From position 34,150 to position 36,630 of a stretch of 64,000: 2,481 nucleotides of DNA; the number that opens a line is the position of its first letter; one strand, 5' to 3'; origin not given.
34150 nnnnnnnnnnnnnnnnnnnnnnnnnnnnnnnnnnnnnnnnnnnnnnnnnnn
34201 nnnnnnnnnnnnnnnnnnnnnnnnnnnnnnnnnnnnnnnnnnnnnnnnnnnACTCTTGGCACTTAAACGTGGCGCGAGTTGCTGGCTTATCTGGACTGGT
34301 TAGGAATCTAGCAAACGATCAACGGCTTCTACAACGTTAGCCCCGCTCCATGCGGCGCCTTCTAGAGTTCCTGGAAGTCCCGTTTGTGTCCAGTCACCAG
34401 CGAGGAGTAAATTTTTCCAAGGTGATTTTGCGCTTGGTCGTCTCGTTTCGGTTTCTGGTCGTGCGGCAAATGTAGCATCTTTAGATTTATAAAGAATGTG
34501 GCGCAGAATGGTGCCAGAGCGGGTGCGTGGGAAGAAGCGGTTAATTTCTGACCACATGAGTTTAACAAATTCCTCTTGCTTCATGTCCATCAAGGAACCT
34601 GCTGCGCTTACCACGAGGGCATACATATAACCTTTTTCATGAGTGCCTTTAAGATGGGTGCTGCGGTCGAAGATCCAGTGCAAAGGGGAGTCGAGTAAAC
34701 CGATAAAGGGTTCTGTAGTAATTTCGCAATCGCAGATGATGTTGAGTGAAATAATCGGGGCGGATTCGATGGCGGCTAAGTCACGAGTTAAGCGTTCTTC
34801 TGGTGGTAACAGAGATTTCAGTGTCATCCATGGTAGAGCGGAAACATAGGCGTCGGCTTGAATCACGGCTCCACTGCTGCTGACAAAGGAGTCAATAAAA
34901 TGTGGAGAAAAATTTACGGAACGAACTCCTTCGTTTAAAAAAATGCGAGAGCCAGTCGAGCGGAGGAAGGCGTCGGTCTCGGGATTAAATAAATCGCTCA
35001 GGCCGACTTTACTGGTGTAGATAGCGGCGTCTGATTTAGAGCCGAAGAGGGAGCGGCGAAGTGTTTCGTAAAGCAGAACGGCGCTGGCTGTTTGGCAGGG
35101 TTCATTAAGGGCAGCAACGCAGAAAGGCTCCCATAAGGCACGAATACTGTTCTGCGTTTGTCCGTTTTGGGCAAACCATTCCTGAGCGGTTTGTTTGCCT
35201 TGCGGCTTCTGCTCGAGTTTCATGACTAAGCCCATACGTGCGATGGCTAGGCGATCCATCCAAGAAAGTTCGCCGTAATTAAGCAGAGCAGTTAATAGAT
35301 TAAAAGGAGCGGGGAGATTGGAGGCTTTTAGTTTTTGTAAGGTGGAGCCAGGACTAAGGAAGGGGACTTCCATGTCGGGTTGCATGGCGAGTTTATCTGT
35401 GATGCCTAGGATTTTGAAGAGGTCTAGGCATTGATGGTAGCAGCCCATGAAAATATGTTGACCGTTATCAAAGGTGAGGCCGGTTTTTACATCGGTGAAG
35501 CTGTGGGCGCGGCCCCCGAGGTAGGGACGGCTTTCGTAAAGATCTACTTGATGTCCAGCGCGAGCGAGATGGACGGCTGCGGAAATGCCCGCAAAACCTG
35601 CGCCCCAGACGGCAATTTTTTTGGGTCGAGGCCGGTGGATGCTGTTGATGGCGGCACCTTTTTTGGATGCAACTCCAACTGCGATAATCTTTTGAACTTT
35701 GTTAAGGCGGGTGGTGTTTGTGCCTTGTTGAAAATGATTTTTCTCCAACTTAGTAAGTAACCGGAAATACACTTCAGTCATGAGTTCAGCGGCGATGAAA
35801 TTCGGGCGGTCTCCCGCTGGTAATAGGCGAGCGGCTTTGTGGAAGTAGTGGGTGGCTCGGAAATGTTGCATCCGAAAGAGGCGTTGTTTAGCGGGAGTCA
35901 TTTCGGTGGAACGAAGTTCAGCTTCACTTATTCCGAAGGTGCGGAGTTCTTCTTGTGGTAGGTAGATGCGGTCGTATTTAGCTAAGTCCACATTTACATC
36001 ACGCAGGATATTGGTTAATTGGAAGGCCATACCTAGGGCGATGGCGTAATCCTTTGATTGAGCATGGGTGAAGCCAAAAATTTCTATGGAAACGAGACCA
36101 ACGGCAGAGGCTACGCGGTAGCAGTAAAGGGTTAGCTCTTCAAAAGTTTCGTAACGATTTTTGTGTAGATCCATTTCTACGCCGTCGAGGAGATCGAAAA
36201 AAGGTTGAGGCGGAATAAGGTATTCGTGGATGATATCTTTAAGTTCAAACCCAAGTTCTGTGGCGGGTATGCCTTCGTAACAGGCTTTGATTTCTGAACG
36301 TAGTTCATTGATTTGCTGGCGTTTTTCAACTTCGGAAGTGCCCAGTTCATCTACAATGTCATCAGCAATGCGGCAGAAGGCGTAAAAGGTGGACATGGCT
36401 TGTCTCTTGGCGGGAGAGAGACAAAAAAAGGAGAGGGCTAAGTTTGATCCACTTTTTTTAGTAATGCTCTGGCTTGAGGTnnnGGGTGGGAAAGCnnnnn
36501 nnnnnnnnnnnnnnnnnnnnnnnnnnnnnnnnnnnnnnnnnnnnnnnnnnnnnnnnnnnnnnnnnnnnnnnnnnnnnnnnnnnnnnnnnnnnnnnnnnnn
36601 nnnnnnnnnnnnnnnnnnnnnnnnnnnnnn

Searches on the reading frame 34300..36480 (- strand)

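Call 44: search_protein_families(library=pfam, proteins=[window:34300-36480:-], max_evalue=0.001)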
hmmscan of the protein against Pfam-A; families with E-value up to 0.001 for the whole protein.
window:34300-36480:- (726 aa): 6 families
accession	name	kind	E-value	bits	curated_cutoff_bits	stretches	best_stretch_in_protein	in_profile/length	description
PF00494.24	SQS_PSY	-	1.9e-61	208.6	26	1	8-251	2-251/263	Squalene/phytoene synthase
PF01593.30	Amino_oxidase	-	5e-44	151.7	19.8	1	296-720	1-442/443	Flavin containing amine oxidoreductase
PF13450.12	NAD_binding_8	-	2.9e-14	53.5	21.9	1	293-355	3-65/68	NAD(P)-binding Rossmann-like domain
PF01266.30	DAO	-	2.7e-06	27.6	27.9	1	288-325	1-38/353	FAD dependent oxidoreductase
PF12831.13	FAD_oxidored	-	3.8e-06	26.9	27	1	289-325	2-38/416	FAD dependent oxidoreductase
PF07992.20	Pyr_redox_2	-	0.00093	19.1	26.1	0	288-318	2-32/291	Pyridine nucleotide-disulphide oxidoreductase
